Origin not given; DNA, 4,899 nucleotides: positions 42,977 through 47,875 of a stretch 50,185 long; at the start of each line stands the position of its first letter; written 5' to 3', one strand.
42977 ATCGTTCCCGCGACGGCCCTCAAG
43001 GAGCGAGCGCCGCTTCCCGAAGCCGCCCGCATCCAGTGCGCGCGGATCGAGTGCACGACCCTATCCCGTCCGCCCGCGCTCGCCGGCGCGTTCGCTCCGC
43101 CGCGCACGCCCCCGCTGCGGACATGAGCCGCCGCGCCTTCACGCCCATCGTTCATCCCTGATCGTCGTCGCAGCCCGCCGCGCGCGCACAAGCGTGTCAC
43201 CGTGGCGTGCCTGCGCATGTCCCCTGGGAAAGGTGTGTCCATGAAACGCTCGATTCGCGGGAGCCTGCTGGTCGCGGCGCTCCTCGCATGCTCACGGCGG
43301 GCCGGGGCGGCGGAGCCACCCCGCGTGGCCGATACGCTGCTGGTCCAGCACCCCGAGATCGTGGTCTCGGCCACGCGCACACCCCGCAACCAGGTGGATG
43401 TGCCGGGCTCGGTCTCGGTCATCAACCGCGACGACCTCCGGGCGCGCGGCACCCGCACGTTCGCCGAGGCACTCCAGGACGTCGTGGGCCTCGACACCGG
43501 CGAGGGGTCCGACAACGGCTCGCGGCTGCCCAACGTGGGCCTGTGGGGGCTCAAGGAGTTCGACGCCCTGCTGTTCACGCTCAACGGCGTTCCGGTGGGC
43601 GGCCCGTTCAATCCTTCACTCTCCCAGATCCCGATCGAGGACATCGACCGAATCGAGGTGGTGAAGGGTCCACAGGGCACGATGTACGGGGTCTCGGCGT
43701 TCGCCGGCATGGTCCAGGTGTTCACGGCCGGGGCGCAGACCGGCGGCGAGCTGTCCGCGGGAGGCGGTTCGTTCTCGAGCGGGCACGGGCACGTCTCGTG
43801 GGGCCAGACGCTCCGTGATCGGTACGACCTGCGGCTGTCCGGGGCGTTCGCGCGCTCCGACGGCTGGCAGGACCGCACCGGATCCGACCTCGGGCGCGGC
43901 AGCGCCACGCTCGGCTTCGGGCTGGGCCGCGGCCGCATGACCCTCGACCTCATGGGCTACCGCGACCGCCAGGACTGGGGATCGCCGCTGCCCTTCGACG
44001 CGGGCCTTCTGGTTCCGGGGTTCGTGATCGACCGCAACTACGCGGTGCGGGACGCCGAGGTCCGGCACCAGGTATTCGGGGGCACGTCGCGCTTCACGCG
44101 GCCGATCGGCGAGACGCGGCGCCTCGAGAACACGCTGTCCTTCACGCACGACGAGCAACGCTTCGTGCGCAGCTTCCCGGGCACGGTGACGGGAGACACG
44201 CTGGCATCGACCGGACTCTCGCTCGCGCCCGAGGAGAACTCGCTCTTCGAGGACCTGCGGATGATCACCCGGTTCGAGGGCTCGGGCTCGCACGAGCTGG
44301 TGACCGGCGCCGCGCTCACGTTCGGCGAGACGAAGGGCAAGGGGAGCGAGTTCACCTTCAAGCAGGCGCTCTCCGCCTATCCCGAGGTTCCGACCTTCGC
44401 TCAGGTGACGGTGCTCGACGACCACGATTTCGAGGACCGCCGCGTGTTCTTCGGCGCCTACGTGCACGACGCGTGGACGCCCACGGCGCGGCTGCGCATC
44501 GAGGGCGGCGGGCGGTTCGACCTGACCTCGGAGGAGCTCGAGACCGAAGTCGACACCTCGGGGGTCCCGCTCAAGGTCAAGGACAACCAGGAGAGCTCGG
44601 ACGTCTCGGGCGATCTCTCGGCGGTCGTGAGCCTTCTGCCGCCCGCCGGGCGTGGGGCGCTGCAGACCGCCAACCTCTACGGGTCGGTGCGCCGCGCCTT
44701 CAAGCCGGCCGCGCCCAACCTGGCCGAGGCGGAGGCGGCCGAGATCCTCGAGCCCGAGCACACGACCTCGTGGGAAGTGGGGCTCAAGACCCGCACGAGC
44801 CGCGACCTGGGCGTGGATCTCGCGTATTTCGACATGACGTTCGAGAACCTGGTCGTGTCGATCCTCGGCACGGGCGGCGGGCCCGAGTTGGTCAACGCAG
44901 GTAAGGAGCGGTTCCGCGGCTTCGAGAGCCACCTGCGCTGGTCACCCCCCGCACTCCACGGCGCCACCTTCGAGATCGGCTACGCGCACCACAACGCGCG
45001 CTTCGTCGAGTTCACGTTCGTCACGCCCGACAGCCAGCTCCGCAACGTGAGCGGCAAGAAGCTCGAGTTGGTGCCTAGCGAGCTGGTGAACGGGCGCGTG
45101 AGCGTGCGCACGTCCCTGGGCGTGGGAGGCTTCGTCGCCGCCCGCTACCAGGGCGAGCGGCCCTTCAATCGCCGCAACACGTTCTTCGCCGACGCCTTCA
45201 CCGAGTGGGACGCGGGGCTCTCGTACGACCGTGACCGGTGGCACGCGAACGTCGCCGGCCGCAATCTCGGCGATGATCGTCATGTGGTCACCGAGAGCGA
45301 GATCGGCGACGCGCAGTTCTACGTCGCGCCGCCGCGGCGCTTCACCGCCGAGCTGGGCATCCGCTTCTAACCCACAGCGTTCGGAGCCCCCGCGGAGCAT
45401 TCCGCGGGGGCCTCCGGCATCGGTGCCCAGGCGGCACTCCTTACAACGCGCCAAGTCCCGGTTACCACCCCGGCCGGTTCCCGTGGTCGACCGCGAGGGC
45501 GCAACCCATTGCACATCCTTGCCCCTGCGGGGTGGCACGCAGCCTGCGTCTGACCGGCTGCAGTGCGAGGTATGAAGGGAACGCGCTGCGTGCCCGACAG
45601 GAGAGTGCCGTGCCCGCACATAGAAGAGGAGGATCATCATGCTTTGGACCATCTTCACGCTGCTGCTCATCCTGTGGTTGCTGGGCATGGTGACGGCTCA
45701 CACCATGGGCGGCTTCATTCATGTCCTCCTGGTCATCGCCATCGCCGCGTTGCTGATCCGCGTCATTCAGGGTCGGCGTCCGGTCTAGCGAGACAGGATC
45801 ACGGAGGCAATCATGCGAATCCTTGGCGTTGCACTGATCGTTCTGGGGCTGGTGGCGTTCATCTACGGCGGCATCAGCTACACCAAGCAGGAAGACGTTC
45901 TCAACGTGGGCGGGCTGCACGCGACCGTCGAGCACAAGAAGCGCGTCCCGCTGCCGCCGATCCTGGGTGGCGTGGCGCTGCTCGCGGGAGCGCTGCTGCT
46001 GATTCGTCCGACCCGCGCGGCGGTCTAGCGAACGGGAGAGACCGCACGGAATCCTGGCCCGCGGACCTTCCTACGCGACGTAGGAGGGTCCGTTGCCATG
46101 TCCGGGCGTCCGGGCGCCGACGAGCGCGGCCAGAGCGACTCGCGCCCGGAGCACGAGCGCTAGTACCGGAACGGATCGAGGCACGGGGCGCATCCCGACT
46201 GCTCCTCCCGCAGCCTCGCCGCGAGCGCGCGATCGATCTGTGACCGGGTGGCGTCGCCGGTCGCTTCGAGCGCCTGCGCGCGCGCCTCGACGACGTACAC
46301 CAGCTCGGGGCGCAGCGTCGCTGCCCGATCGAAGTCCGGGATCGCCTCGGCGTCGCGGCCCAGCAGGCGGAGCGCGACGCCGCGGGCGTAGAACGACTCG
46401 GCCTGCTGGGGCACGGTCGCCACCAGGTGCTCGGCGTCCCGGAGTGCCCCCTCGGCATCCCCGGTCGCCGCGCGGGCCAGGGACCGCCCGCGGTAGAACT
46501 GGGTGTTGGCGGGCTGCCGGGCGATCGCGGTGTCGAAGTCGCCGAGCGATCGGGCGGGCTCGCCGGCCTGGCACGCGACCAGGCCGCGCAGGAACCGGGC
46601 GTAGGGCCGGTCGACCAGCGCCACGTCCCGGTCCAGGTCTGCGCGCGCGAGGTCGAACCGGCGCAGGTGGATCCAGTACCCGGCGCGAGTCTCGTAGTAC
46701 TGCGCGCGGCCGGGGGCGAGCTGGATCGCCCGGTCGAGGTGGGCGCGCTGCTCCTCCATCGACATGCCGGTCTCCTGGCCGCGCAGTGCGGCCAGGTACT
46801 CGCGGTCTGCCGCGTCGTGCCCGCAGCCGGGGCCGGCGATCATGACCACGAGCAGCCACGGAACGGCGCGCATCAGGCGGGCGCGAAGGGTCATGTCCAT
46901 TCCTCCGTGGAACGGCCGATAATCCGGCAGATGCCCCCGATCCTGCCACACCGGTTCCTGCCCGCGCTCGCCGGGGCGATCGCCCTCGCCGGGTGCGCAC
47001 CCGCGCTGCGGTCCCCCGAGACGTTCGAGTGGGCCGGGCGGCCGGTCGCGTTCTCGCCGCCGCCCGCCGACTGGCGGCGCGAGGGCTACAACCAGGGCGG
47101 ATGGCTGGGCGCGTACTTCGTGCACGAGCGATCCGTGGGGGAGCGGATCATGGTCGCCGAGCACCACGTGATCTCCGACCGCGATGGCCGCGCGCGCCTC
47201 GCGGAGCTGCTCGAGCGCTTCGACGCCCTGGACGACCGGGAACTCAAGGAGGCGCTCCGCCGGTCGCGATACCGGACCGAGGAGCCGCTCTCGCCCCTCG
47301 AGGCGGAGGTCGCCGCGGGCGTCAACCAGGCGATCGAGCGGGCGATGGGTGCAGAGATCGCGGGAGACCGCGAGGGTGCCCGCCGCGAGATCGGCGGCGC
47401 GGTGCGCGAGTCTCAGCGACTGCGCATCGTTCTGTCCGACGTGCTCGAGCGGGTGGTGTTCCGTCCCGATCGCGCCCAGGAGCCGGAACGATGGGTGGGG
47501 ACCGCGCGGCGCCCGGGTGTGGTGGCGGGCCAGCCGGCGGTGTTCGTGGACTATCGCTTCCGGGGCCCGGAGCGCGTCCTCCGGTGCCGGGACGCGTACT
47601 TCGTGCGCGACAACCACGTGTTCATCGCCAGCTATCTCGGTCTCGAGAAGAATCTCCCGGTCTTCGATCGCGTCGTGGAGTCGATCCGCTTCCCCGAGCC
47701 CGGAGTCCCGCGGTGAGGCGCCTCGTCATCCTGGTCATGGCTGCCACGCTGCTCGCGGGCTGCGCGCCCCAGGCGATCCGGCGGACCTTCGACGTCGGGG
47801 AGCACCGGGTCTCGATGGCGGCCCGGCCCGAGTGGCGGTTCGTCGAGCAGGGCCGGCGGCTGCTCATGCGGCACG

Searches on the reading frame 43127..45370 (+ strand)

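Call 13: search_protein_families(library=pfam, proteins=[window:43127-45370:+], max_evalue=0.001)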
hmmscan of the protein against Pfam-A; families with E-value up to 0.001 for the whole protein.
window:43127-45370:+ (747 aa): 2 families
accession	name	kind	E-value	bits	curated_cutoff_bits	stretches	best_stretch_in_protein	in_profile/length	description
PF00593.30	TonB_dep_Rec_b-barrel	-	4.3e-30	106.4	27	1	265-714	11-436/436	TonB dependent receptor-like, beta-barrel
PF07715.20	Plug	-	2.3e-22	80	23.9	1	89-194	2-106/107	TonB-dependent Receptor Plug Domain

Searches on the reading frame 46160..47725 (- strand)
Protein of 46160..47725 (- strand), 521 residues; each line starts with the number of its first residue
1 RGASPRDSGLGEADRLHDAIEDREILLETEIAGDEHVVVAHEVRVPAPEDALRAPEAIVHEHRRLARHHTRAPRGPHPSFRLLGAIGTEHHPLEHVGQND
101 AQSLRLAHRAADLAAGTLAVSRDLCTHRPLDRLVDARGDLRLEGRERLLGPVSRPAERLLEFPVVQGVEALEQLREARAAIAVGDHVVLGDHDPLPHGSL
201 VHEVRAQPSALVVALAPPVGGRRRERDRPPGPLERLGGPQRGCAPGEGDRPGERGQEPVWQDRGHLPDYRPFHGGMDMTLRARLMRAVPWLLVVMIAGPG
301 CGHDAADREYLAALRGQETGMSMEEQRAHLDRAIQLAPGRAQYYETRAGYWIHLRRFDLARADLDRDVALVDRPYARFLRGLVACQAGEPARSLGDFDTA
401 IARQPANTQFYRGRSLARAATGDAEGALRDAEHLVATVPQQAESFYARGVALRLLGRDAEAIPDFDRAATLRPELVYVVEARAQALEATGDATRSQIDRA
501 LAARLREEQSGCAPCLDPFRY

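Call 13: search_protein_families(library=pfam, proteins=[window:46160-47725:-], max_evalue=0.001)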
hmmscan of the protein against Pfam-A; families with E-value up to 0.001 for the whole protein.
window:46160-47725:- (521 aa): 4 families
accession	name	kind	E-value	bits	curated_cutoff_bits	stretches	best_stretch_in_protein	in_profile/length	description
PF13371.12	TPR_9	-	4e-09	36.8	35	0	372-415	27-70/73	Tetratricopeptide repeat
PF00515.34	TPR_1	-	1.7e-07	31.2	27.8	1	442-474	1-33/34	Tetratricopeptide repeat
PF07719.23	TPR_2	-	2.5e-07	30.7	27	1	442-474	1-33/34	Tetratricopeptide repeat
PF13432.12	TPR_16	-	1.6e-05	25.7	32.7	0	379-431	2-53/65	Tetratricopeptide repeat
